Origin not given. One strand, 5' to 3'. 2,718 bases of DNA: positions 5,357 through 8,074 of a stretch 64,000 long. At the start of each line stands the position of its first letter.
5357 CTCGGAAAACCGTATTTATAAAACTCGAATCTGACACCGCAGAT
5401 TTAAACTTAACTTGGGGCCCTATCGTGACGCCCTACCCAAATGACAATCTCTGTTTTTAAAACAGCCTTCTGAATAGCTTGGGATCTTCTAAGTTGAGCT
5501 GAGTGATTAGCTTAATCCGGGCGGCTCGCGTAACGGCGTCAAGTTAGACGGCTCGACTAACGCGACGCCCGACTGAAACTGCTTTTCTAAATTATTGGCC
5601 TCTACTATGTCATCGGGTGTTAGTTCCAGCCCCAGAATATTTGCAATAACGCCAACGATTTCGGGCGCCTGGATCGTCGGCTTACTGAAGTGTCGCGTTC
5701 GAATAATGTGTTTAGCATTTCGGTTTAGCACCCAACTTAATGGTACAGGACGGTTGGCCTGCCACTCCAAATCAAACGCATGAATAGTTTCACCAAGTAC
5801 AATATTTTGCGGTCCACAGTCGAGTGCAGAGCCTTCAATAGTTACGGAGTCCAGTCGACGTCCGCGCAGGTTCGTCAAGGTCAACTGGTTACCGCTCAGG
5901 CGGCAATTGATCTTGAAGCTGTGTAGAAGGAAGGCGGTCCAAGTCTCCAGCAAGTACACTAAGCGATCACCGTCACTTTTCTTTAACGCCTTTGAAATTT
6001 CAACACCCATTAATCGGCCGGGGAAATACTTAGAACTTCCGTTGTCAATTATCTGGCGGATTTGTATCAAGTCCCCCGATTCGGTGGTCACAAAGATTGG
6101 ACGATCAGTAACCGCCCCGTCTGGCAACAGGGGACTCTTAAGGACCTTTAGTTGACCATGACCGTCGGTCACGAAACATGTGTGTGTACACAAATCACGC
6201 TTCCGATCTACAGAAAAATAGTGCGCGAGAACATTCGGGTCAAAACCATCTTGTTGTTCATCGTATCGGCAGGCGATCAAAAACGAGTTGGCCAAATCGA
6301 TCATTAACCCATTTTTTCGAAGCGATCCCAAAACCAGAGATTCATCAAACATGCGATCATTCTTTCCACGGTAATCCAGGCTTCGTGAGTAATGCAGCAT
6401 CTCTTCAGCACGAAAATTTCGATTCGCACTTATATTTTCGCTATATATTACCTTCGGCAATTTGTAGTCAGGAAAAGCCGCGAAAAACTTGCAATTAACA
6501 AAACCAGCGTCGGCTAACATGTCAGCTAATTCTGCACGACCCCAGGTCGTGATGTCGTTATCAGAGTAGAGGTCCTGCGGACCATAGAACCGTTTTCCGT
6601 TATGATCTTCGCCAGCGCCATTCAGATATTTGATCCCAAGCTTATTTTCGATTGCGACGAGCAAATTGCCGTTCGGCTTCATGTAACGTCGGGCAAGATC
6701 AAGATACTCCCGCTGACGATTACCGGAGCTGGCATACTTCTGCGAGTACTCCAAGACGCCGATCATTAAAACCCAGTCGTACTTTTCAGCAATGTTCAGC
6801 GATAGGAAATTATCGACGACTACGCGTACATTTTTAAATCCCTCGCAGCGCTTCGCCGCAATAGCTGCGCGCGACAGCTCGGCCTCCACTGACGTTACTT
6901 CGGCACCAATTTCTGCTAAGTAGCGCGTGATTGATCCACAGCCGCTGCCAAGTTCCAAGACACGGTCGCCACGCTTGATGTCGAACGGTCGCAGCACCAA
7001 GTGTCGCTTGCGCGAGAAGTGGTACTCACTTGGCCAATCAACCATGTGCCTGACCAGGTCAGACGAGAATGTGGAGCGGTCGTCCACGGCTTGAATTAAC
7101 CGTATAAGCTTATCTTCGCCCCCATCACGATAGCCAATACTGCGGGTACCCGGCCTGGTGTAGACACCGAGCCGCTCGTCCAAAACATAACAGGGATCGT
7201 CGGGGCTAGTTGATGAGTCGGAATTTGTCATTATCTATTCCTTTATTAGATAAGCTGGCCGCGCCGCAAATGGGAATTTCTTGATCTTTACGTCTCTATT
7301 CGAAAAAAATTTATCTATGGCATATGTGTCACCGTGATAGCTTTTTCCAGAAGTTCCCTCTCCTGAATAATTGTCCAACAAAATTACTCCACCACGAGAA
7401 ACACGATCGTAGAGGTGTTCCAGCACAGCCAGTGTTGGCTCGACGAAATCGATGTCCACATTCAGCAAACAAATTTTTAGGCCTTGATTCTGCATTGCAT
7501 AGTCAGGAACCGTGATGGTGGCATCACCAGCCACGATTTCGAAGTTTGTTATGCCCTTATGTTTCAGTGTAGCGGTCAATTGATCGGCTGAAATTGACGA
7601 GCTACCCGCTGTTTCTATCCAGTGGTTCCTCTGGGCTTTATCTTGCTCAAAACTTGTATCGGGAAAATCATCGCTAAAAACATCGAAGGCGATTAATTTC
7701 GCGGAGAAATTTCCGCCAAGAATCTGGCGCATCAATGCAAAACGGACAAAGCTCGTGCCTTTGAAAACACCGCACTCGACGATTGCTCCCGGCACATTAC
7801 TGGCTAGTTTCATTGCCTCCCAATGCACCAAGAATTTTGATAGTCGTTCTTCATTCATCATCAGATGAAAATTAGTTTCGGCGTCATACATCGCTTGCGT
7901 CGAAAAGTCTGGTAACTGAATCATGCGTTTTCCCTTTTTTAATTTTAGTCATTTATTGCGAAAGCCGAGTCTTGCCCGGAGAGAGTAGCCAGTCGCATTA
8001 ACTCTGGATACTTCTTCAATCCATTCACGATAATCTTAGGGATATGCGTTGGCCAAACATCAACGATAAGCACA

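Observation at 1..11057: AT-rich phosphonate (AEP) biosynthesis and tailoring island welded onto the maf/flagellar operon: predicted phosphonate-decorated flagellar glycan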

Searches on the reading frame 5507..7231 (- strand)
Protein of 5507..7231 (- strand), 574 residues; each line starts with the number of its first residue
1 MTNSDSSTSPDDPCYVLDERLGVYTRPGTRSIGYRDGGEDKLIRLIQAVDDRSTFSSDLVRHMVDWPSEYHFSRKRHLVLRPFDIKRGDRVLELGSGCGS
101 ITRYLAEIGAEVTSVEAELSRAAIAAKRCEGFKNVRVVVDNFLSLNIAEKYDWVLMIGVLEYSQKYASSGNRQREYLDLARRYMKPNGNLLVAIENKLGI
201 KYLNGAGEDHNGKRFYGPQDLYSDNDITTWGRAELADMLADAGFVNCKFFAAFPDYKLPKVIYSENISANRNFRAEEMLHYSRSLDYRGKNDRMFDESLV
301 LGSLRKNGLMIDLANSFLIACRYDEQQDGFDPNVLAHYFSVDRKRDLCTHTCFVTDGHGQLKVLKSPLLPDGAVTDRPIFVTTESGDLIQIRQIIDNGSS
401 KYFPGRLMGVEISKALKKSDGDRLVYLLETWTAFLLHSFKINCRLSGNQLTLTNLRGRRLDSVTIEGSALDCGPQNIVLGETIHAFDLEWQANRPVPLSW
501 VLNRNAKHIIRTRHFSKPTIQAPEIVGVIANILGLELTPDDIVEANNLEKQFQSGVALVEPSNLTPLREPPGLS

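Call 4: search_protein_families(library=pfam, proteins=[window:5507-7231:-], max_evalue=0.01)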
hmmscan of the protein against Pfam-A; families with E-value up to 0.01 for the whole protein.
window:5507-7231:- (574 aa): 11 families
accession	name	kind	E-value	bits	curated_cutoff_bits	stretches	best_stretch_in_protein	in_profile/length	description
PF13489.12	Methyltransf_23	-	1.3e-09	38.4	27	1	73-246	7-161/164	Methyltransferase domain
PF08242.18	Methyltransf_12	-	3.9e-09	37.6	30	1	92-190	1-98/98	Methyltransferase domain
PF13847.12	Methyltransf_31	-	1e-08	35.4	27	1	85-193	1-110/145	Methyltransferase domain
PF13649.12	Methyltransf_25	-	1.1e-08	36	27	1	91-188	1-97/97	Methyltransferase domain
PF08241.18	Methyltransf_11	-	2.2e-08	35.1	21.2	1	92-191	1-94/95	Methyltransferase domain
PF02353.26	CMAS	-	1.1e-06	28.6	27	1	74-193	49-165/273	Mycolic acid cyclopropane synthetase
PF00398.26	RrnaAD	-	4.7e-06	26.3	24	1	81-163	24-98/263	Ribosomal RNA adenine dimethylase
PF05175.20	MTS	-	6.1e-05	23.2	23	1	78-201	22-147/170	Methyltransferase small domain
PF03848.20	TehB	-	0.00012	22.1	20.4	1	70-164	13-109/193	Tellurite resistance protein TehB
PF05401.17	NodS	-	0.002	18.5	24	1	89-164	45-120/201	Nodulation protein S (NodS)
PF07021.18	MetW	-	0.0038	17.3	21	1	85-161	11-86/193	Methionine biosynthesis protein MetW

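Call 5: search_protein_families(library=ncbifam, proteins=[window:5507-7231:-], max_evalue=0.01)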
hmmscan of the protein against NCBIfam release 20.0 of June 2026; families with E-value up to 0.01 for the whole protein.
window:5507-7231:- (574 aa): 31 families (the best 25 are shown)
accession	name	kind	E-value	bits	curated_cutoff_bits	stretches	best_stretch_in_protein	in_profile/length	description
NF008686.0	PRK11705.1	equivalog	5.2e-11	42.2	400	1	74-192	154-265/383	cyclopropane fatty acyl phospholipid synthase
NF000499.2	Erm23S_rRNA_broad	equivalog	1.1e-09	38.1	212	1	80-150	16-86/244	23S ribosomal RNA methyltransferase Erm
NF043040.1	corrin_prot_MT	hypoth_equivalog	7.9e-09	35.3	180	1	86-195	39-150/216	corrinoid protein-associated methyltransferase CpaM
TIGR00755.1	ksgA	equivalog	9.8e-08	31.6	171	1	80-153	22-95/256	16S rRNA (adenine(1518)-N(6)/adenine(1519)-N(6))-dimethyltransferase RsmA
NF012222.1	erm_A_23S_MT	exception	6.2e-07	29.2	475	1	79-155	22-98/243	23S rRNA (adenine(2058)-N(6))-methyltransferase Erm(A)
NF053839.1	CPFASynBruc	equivalog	8e-07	28.3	600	1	71-192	159-276/410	cyclopropane fatty acid synthase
TIGR02021.1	BchM-ChlM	equivalog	5.9e-06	25.8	158.9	1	84-162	51-131/218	magnesium protoporphyrin IX methyltransferase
NF008405.0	PRK11207.1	equivalog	1.3e-05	24.8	218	1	61-164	4-109/198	tellurite resistance methyltransferase TehB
NF011530.0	PRK14968.1-4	equivalog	1.8e-05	24.2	243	1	84-156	36-105/202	putative methyltransferase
NF008992.0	PRK12335.1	equivalog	3e-05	23.3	303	1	69-164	104-200/289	SAM-dependent methyltransferase TehB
NF010549.0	PRK13942.1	equivalog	0.0001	21.8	282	1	83-141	73-136/215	protein-L-isoaspartate O-methyltransferase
TIGR02469.1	CbiT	equivalog_domain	0.00012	22.4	78.3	1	76-158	8-96/124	precorrin-6Y C5,15-methyltransferase (decarboxylating) subunit CbiT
NF041820.1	daptide_MTase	equivalog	0.00017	21.1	175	1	88-194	37-144/243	daptide-type RiPP biosynthesis methyltransferase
TIGR01983.1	UbiG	equivalog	0.00017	21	102.95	1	87-197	49-156/228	bifunctional 2-polyprenyl-6-hydroxyphenol methylase/3-demethylubiquinol 3-O-methyltransferase UbiG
NF040703.1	cyclopro_CfaB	exception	0.00042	19.2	650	1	76-163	148-239/393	C17 cyclopropane fatty acid synthase CfaB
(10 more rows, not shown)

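Call 88: search_protein_families(library=pfam, proteins=[window:5507-7231:-], max_evalue=1)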
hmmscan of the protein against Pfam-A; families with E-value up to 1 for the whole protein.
window:5507-7231:- (574 aa): 13 families
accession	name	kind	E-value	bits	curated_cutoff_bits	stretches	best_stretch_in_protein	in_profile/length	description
PF13489.12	Methyltransf_23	-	1.3e-09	38.4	27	1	73-246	7-161/164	Methyltransferase domain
PF08242.18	Methyltransf_12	-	3.9e-09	37.6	30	1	92-190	1-98/98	Methyltransferase domain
PF13847.12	Methyltransf_31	-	1e-08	35.4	27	1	85-193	1-110/145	Methyltransferase domain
PF13649.12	Methyltransf_25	-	1.1e-08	36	27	1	91-188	1-97/97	Methyltransferase domain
PF08241.18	Methyltransf_11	-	2.2e-08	35.1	21.2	1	92-191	1-94/95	Methyltransferase domain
PF02353.26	CMAS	-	1.1e-06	28.6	27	1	74-193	49-165/273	Mycolic acid cyclopropane synthetase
PF00398.26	RrnaAD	-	4.7e-06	26.3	24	1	81-163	24-98/263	Ribosomal RNA adenine dimethylase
PF05175.20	MTS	-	6.1e-05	23.2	23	1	78-201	22-147/170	Methyltransferase small domain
PF03848.20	TehB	-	0.00012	22.1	20.4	1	70-164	13-109/193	Tellurite resistance protein TehB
PF05401.17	NodS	-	0.002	18.5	24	1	89-164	45-120/201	Nodulation protein S (NodS)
PF07021.18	MetW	-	0.0038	17.3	21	1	85-161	11-86/193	Methionine biosynthesis protein MetW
PF01135.25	PCMT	-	0.018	15.2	20.3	1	83-138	69-129/210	Protein-L-isoaspartate(D-aspartate) O-methyltransferase (PCMT)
PF23719.1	VapB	-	0.047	14.2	27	1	43-81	42-80/97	Antitoxin VapB-like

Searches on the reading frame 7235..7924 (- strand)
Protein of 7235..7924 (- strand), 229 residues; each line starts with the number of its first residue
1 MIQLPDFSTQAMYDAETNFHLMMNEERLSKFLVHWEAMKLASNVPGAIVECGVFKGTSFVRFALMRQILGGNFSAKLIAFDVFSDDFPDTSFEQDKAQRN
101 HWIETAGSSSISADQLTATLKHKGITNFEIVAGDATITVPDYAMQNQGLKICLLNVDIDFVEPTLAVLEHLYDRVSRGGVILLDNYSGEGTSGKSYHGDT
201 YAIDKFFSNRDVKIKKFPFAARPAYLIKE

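Call 4: search_protein_families(library=pfam, proteins=[window:7235-7924:-], max_evalue=0.01)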
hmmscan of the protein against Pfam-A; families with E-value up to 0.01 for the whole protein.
window:7235-7924:- (229 aa): 2 families
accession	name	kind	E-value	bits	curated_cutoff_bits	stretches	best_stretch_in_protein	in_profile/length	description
PF05711.17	TylF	-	1.7e-15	57.4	23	1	19-187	67-230/264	Macrocin-O-methyltransferase (TylF)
PF13578.12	Methyltransf_24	-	6.1e-07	30.7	26.3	1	49-186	1-105/105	Methyltransferase domain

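Call 5: search_protein_families(library=ncbifam, proteins=[window:7235-7924:-], max_evalue=0.01)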
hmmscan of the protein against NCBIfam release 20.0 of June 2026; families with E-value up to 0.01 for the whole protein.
window:7235-7924:- (229 aa): 0 families
